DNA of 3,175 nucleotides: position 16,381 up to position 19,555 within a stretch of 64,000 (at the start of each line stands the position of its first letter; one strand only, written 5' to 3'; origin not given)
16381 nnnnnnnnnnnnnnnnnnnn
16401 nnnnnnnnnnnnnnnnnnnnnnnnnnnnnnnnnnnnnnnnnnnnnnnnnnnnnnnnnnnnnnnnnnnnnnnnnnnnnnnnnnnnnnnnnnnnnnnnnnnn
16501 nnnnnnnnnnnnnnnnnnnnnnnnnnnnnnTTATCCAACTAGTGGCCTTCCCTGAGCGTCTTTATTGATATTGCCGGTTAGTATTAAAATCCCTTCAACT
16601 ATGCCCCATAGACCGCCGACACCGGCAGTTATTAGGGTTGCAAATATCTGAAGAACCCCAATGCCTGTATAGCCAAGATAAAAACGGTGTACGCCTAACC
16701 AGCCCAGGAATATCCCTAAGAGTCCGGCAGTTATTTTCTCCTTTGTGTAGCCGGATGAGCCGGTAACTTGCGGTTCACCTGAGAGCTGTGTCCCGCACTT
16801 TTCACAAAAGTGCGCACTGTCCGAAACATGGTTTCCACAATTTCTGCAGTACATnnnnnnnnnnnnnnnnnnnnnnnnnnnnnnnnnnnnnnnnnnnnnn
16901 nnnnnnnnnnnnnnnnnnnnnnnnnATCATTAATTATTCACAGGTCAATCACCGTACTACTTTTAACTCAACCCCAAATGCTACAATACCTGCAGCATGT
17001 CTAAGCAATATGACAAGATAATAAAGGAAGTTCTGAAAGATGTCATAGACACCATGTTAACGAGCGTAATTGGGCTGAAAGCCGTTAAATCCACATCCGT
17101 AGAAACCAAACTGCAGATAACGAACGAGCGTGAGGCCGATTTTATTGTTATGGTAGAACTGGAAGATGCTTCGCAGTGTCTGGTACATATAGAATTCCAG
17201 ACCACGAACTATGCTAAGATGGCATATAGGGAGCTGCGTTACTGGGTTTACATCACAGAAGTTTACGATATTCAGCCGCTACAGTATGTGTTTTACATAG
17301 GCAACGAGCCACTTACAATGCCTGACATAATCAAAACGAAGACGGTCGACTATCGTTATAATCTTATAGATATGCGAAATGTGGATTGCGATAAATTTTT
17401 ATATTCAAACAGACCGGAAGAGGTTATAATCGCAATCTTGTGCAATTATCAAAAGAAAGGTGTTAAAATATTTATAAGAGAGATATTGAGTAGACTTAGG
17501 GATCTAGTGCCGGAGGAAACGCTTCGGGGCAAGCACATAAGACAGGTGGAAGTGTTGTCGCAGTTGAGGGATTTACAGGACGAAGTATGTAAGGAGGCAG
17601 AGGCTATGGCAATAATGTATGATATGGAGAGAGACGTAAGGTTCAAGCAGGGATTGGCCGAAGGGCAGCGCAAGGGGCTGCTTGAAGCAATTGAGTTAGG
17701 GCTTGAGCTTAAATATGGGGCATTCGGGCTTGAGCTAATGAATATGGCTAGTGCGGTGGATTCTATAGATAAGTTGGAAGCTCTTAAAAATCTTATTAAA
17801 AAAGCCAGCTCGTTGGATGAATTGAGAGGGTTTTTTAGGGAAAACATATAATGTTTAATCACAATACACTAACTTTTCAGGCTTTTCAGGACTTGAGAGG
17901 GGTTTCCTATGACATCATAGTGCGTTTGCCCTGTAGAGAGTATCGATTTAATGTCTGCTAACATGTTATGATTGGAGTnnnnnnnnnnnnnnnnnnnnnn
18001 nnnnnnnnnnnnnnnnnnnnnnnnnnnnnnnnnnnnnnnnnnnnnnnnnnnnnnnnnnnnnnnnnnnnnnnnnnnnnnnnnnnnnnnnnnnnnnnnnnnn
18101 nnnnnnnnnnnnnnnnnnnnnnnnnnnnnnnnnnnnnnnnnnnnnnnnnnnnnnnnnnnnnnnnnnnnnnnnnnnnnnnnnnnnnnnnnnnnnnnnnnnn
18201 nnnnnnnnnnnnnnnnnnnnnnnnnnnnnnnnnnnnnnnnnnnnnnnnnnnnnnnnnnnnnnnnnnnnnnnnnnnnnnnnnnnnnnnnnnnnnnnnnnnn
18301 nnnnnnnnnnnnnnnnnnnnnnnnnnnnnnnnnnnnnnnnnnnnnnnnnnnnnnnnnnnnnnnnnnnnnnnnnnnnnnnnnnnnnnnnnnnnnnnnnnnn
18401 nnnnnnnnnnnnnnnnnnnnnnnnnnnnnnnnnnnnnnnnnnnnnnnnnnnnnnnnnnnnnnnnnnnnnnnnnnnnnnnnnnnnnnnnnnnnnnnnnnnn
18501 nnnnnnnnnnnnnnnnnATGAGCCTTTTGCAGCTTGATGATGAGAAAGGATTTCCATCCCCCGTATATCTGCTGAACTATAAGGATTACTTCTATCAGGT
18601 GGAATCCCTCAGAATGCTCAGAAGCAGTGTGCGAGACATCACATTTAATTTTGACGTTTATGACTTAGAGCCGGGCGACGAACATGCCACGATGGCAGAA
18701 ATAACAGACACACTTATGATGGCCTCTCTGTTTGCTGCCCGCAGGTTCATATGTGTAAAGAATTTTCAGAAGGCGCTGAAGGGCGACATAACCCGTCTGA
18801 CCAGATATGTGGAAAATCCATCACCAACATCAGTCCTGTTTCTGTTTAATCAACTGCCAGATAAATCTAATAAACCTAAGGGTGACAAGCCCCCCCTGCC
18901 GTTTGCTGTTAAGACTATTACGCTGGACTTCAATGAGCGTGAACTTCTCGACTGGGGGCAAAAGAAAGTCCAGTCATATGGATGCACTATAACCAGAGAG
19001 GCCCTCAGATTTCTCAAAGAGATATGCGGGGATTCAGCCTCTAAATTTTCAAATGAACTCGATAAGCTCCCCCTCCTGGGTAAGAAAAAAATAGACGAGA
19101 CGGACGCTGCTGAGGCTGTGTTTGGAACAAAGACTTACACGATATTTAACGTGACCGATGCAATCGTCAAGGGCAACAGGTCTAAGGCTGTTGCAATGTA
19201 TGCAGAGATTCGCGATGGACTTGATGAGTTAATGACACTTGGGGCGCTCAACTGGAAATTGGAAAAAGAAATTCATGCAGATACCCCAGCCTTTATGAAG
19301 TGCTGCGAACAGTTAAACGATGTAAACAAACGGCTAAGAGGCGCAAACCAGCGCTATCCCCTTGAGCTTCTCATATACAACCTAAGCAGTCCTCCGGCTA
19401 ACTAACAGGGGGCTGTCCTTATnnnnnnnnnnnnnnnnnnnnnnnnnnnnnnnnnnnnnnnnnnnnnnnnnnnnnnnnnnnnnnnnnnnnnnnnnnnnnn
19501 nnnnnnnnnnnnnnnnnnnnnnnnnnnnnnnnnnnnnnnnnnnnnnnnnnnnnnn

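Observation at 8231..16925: Tightly coupled operon joining type II FAS/PKS, GDP-heptose, ColD and GT-C genes: candidate new glycolipid/glycoconjugate pathway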

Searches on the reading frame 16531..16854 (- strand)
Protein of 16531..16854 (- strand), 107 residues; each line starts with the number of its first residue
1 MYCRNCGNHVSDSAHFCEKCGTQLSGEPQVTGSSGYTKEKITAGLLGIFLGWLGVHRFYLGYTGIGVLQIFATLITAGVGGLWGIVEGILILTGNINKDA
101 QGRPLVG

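Call 3: search_protein_families(library=pfam, proteins=[window:16531-16854:-])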
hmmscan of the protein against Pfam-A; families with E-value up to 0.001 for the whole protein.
window:16531-16854:- (107 aa): 4 families
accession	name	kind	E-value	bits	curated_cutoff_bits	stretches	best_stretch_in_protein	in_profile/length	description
PF05154.21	TM2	-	3.3e-17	62.8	27.9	1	38-89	3-51/51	TM2 domain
PF13240.11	Zn_Ribbon_1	-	1.3e-08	34.8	25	1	2-24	1-23/23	zinc-ribbon domain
PF13248.11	Zn_ribbon_3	-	9.5e-06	25.3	27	1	2-23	4-25/26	zinc-ribbon domain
PF12773.13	DZR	-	1.9e-05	25.2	27.3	1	3-25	1-23/45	Double zinc ribbon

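Call 4: search_protein_families(library=ncbifam, proteins=[window:16531-16854:-])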
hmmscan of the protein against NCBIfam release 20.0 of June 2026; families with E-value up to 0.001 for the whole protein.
window:16531-16854:- (107 aa): 0 families

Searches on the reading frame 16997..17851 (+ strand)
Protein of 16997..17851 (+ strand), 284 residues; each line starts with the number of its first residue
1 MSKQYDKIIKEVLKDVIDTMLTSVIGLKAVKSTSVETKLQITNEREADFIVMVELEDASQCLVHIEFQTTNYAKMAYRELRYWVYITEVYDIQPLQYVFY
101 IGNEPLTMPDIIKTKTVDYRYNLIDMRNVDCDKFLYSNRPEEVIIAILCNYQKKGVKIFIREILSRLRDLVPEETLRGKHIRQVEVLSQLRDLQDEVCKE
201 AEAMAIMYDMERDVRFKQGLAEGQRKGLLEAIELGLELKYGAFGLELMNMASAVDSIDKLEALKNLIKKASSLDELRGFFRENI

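Call 7: search_protein_families(library=pfam, proteins=[window:16997-17851:+], max_evalue=1)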
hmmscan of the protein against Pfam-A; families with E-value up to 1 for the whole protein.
window:16997-17851:+ (284 aa): 1 family
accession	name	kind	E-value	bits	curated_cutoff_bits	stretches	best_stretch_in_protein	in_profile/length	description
PF09593.15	Pathogen_betaC1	-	0.034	14.5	25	1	40-79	3-42/117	Beta-satellite pathogenicity beta C1 protein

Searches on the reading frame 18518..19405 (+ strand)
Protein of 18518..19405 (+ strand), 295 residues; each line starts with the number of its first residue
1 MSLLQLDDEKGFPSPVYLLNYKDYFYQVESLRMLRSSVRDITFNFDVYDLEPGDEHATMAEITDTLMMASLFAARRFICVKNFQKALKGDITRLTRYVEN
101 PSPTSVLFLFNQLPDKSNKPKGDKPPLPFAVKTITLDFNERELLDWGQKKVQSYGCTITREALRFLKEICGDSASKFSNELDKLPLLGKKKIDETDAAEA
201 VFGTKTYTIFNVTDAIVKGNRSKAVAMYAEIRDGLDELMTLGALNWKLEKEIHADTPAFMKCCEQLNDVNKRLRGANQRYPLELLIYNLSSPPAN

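Call 7: search_protein_families(library=pfam, proteins=[window:18518-19405:+], max_evalue=1)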
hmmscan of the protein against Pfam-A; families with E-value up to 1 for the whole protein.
window:18518-19405:+ (295 aa): 2 families
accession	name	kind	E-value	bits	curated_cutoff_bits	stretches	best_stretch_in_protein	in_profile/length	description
PF06144.19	DNA_pol3_delta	-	2.4e-05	24.8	21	1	58-116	41-104/124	DNA polymerase III, delta subunit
PF21694.2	DNA_pol3_delta_C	-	0.16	12.4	27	1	208-237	3-32/121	DNA polymerase III delta subunit, C-terminal domain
